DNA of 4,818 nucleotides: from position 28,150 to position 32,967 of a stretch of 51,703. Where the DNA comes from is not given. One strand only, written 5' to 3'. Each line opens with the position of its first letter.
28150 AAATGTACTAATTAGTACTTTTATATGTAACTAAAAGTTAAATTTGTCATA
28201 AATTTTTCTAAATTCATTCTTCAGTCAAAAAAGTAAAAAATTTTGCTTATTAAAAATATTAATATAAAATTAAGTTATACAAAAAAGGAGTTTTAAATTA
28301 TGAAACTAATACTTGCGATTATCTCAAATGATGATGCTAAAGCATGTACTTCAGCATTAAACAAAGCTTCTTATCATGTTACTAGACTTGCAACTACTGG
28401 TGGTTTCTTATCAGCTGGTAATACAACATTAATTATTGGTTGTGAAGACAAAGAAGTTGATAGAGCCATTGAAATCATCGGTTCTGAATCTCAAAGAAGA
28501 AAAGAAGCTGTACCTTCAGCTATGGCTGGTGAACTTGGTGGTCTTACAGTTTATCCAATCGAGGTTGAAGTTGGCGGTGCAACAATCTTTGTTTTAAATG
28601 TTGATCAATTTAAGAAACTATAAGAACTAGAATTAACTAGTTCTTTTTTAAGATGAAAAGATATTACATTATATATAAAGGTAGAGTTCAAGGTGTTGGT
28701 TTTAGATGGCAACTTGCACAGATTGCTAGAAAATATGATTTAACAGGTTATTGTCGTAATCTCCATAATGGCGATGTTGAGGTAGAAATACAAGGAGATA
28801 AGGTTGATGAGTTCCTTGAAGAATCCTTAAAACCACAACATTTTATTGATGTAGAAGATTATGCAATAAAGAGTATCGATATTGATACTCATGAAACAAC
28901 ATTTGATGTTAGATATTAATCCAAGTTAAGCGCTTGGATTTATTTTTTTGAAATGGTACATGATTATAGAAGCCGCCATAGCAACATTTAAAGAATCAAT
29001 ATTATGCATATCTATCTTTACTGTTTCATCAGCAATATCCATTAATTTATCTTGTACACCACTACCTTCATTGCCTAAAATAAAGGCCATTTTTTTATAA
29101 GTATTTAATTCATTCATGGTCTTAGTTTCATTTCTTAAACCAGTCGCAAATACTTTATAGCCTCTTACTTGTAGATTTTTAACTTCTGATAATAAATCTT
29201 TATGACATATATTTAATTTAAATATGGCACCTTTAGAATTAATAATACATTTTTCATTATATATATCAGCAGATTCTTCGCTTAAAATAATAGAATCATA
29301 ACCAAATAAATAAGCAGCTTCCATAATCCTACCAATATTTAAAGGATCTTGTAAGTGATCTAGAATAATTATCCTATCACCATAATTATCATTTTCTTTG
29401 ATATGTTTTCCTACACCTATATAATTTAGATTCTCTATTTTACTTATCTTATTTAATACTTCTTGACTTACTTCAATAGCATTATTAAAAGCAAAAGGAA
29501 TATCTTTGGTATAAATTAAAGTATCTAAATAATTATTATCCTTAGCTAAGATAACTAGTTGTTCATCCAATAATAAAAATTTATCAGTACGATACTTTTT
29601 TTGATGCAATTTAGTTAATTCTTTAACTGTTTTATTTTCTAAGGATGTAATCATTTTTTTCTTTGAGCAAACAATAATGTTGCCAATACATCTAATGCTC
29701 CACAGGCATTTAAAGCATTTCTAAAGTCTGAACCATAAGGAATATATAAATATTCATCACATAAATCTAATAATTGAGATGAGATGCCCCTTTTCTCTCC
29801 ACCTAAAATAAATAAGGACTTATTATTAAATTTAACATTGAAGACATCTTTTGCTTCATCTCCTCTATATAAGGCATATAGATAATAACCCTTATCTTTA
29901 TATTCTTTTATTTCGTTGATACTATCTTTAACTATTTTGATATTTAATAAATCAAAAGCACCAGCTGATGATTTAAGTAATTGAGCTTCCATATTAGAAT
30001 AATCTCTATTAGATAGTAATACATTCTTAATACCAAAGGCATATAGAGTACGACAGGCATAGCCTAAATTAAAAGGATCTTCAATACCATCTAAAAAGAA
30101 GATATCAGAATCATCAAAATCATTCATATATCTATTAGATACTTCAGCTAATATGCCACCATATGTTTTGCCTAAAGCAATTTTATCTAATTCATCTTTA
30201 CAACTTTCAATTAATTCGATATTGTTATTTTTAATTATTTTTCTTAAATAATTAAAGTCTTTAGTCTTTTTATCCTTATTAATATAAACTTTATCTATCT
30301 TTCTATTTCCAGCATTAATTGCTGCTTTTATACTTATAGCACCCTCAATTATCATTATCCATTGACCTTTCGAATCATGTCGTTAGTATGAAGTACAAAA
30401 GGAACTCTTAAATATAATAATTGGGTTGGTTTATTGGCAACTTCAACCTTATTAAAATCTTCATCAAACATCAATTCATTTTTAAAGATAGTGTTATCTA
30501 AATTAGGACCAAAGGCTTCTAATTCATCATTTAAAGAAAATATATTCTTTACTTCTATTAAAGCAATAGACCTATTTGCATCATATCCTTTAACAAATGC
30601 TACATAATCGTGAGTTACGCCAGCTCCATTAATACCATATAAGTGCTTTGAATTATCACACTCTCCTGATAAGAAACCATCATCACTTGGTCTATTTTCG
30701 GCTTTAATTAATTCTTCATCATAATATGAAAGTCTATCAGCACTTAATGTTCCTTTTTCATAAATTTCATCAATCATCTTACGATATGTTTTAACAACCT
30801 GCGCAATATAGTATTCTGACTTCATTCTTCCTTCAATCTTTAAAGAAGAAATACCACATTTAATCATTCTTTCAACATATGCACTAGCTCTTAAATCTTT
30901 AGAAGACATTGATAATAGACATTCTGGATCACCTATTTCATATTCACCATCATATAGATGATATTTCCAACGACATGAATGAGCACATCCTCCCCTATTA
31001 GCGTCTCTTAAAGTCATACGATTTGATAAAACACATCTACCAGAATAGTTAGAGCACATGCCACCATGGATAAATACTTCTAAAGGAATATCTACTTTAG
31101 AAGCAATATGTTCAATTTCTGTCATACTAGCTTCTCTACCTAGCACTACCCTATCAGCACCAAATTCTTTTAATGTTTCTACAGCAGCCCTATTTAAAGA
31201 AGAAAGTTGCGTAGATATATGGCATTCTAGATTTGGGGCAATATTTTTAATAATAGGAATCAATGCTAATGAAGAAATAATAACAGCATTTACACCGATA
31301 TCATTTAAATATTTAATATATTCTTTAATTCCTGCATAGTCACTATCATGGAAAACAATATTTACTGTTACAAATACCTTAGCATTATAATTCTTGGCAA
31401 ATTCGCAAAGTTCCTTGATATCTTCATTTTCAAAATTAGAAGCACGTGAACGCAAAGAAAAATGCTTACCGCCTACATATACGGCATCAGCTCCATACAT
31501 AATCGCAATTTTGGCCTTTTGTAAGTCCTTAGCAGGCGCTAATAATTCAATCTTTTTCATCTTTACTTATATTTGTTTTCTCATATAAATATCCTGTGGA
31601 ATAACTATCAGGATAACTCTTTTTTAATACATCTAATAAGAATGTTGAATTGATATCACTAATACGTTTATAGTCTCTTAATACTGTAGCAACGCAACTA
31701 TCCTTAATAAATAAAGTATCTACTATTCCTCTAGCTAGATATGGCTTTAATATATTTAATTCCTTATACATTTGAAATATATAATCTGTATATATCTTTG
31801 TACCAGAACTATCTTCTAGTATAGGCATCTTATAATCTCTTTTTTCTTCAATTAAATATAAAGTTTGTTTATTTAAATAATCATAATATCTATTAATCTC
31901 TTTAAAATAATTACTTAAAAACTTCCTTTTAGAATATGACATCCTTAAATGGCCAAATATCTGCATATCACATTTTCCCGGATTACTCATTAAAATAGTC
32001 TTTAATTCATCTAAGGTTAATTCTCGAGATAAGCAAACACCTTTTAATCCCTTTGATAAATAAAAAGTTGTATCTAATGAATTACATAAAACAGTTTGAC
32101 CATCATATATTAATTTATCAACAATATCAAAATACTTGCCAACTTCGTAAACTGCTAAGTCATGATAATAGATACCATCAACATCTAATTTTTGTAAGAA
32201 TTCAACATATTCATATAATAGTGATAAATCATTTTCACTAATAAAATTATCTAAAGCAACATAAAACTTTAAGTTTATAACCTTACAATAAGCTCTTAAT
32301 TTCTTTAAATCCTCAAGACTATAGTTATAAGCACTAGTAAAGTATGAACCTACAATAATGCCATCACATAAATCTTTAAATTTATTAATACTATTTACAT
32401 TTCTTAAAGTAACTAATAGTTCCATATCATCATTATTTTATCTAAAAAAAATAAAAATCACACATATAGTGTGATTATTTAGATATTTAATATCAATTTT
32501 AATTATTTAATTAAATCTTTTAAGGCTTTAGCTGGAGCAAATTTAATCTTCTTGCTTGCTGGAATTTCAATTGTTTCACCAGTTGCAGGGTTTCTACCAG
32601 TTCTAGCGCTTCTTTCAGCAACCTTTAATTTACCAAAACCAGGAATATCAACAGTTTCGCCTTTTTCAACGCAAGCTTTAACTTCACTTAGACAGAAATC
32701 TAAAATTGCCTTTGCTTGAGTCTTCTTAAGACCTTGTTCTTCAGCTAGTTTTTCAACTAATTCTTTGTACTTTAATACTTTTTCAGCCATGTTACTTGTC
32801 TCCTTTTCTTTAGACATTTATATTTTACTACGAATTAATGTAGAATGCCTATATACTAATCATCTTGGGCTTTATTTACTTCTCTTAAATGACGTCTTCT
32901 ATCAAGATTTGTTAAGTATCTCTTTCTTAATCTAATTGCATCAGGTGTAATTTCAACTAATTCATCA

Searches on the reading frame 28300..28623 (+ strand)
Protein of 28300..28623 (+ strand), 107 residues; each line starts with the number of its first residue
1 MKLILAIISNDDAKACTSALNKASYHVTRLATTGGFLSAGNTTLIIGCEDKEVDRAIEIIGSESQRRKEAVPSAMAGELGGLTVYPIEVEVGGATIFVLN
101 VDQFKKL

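Call 18: search_protein_families(library=pfam, proteins=[window:28300-28623:+], max_evalue=0.0001)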
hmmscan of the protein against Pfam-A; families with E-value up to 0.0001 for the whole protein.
window:28300-28623:+ (107 aa): 1 family
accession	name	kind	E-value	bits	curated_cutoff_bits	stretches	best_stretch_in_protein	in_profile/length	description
PF06153.16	CdAMP_rec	-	3.6e-37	127.3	27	1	1-106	1-108/109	Cyclic-di-AMP receptor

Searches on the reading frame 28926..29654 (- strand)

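Call 18: search_protein_families(library=pfam, proteins=[window:28926-29654:-], max_evalue=0.0001)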
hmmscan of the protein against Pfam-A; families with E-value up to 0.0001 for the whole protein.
window:28926-29654:- (242 aa): 2 families
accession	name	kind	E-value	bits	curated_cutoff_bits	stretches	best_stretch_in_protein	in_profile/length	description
PF00588.24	SpoU_methylase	-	2.3e-32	112.5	29.7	1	95-233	3-142/142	SpoU rRNA Methylase family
PF22435.1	MRM3-like_sub_bind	-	4.4e-05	24.3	27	0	7-75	1-78/84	MRM3-like substrate binding domain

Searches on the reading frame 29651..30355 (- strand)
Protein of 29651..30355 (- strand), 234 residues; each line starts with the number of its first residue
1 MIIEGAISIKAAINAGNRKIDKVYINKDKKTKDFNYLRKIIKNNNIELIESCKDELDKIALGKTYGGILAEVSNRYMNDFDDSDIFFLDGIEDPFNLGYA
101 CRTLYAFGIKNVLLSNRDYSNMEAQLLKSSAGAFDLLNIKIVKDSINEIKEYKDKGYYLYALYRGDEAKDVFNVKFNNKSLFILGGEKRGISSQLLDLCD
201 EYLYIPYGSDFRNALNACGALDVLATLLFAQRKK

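Call 18: search_protein_families(library=pfam, proteins=[window:29651-30355:-], max_evalue=0.0001)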
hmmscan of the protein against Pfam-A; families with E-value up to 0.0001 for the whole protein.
window:29651-30355:- (234 aa): 2 families
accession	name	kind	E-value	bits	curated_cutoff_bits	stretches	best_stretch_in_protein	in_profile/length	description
PF00588.24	SpoU_methylase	-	1e-26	94.2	29.7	1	86-223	4-139/142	SpoU rRNA Methylase family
PF08032.17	SpoU_sub_bind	-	1.7e-08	35.1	22.8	1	2-73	1-71/76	RNA 2'-O ribose methyltransferase substrate binding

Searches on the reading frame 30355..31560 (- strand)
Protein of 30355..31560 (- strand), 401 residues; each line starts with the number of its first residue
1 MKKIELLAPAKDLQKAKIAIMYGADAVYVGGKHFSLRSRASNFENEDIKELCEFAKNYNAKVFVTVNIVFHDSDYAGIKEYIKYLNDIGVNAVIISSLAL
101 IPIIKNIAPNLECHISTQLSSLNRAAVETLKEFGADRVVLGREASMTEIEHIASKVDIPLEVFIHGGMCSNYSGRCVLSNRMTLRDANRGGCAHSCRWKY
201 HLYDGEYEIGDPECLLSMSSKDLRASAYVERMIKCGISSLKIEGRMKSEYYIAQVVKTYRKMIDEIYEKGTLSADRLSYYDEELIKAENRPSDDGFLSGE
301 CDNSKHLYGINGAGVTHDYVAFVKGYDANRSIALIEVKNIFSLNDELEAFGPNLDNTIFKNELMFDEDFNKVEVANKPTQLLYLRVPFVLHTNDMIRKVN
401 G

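Call 18: search_protein_families(library=pfam, proteins=[window:30355-31560:-], max_evalue=0.0001)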
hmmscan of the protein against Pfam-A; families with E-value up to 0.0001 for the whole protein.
window:30355-31560:- (401 aa): 2 families
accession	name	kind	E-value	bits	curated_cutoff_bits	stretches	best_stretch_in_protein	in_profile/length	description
PF01136.24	Peptidase_U32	-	2e-73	247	22.4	1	77-300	3-230/233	Peptidase family U32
PF16325.11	Peptidase_U32_C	-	2.4e-20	72.9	28.2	1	316-397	2-83/83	Peptidase family U32 C-terminal domain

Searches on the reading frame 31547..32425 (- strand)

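Call 18: search_protein_families(library=pfam, proteins=[window:31547-32425:-], max_evalue=0.0001)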
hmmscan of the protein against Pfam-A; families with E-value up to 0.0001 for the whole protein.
window:31547-32425:- (292 aa): 1 family
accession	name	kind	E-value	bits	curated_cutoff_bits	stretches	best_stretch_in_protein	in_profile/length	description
PF01136.24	Peptidase_U32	-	4.5e-22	78.9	22.4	1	69-282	3-229/233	Peptidase family U32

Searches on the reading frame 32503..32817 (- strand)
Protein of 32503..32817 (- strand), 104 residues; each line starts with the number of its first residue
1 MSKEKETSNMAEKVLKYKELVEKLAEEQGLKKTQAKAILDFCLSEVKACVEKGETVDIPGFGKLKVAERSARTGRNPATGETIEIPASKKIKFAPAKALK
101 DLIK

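Call 18: search_protein_families(library=pfam, proteins=[window:32503-32817:-], max_evalue=0.0001)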
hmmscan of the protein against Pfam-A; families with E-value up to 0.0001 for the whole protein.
window:32503-32817:- (104 aa): 2 families
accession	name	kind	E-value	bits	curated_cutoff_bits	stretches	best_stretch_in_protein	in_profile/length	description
PF00216.26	Bac_DNA_binding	-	2.2e-31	108.4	22.4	1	18-103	4-89/90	Bacterial DNA-binding protein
PF18291.6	HU-HIG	-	2.4e-07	31.3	26.2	1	12-103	29-118/125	HU domain fused to wHTH, Ig, or Glycine-rich motif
